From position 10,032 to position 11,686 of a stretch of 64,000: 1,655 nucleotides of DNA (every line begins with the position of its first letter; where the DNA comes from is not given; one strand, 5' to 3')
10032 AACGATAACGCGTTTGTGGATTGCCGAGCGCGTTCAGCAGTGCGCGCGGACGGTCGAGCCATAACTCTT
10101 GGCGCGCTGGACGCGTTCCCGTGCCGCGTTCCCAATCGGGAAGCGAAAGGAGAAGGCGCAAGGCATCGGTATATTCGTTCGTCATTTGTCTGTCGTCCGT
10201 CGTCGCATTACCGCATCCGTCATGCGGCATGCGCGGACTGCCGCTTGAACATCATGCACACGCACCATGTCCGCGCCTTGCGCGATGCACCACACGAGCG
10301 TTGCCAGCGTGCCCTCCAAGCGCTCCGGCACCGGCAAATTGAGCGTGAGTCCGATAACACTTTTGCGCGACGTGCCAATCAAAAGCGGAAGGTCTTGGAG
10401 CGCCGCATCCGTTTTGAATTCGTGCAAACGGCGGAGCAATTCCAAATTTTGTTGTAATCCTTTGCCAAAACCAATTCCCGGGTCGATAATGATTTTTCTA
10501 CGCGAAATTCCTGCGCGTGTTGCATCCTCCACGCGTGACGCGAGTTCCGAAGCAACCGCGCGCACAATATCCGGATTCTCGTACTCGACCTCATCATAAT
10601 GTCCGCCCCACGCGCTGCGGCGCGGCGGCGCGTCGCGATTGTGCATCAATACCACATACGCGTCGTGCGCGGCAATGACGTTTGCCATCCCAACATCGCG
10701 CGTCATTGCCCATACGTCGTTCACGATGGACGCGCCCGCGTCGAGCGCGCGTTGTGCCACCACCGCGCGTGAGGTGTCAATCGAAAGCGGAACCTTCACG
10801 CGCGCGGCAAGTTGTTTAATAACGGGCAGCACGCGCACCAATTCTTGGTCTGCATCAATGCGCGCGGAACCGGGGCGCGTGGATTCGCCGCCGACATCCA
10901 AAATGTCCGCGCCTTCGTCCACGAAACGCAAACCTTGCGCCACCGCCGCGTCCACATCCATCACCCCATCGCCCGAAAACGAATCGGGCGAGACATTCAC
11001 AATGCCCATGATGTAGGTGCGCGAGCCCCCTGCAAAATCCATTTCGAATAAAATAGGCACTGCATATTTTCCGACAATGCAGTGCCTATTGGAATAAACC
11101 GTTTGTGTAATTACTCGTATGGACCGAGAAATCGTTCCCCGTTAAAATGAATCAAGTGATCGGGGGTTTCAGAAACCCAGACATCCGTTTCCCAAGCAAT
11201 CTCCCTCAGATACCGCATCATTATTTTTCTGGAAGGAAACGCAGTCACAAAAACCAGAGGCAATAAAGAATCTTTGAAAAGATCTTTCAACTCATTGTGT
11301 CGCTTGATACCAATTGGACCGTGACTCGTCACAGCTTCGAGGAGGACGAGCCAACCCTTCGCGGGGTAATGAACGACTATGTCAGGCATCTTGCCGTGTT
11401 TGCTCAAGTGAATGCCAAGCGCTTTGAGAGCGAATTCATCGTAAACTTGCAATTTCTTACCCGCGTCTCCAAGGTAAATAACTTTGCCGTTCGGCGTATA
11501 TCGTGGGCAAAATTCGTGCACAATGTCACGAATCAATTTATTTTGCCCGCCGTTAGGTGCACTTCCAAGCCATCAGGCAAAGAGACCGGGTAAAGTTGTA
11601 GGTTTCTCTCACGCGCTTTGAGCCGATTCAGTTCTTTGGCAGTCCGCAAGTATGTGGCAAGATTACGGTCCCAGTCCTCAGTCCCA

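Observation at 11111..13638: Lower-GC restriction-modification islet: M gene reads without a stop into the R gene, and the PstI/BsuBI-family REase is split by a frameshift at an A-tract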

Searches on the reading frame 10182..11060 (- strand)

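Call 4: search_protein_families(library=pfam, proteins=[window:10182-11060:-], max_evalue=0.01)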
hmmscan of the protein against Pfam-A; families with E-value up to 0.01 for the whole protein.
window:10182-11060:- (292 aa): 1 family
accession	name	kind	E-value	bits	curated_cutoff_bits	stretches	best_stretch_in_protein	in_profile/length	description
PF00809.28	Pterin_bind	-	1.1e-78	264.6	25.5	1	18-269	1-244/244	Pterin binding enzyme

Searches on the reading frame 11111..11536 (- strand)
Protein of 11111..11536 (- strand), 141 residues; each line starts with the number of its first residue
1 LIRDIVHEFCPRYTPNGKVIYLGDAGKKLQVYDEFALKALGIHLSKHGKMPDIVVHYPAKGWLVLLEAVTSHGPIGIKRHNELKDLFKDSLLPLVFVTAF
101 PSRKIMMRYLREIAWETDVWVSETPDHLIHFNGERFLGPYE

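Call 4: search_protein_families(library=pfam, proteins=[window:11111-11536:-], max_evalue=0.01)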
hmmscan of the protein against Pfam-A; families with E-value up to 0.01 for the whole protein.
window:11111-11536:- (141 aa): 1 family
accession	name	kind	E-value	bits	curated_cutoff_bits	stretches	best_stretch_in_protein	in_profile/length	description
PF06616.17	BsuBI_PstI_RE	-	5.6e-52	175.7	27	1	2-134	22-154/154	BsuBI/PstI restriction endonuclease domain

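Call 5: search_protein_families(library=ncbifam, proteins=[window:11111-11536:-], max_evalue=0.01)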
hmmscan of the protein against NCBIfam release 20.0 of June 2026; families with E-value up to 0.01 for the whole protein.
window:11111-11536:- (141 aa): 0 families

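Call 27: list_cluster_members(proteins=[P0001, window:11111-11536:-, window:13635-14570:-])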
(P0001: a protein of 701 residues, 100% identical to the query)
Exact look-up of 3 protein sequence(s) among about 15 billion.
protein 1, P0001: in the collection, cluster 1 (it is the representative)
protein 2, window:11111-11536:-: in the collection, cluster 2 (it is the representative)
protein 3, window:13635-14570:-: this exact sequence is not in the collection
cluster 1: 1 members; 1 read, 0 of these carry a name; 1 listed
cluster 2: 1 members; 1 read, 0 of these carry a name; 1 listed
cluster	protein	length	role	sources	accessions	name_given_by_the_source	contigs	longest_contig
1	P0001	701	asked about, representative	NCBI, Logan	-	-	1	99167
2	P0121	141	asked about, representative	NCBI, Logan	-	-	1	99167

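Call 69: search_protein_representatives(protein=window:11111-11536:-)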
Query: 141 residues. Proteins with E-value up to 0.001 (for the whole library): 1613; up to 1e-10: 868; up to 1e-30: 122. The best 150 are listed.
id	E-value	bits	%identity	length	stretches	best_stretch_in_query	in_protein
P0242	4.5e-63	228.1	67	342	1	2-140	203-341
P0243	1.6e-52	193.9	59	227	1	1-140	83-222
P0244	2.0e-50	187.0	58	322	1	2-141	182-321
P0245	4.1e-50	186.0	56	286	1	1-140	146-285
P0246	7.3e-50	185.2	55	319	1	1-141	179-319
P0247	1.0e-49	184.7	59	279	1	2-141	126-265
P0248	1.6e-49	184.1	55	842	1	1-141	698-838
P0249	7.1e-49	182.0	54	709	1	2-141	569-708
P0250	2.5e-48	180.2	58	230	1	2-140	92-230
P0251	4.5e-48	179.4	55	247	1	1-140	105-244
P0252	5.2e-48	179.2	56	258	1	1-140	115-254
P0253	1.8e-47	177.4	56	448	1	1-140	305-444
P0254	1.5e-46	174.4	55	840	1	2-140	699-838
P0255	2.0e-46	174.1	56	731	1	1-141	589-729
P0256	2.1e-46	174.0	52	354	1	2-141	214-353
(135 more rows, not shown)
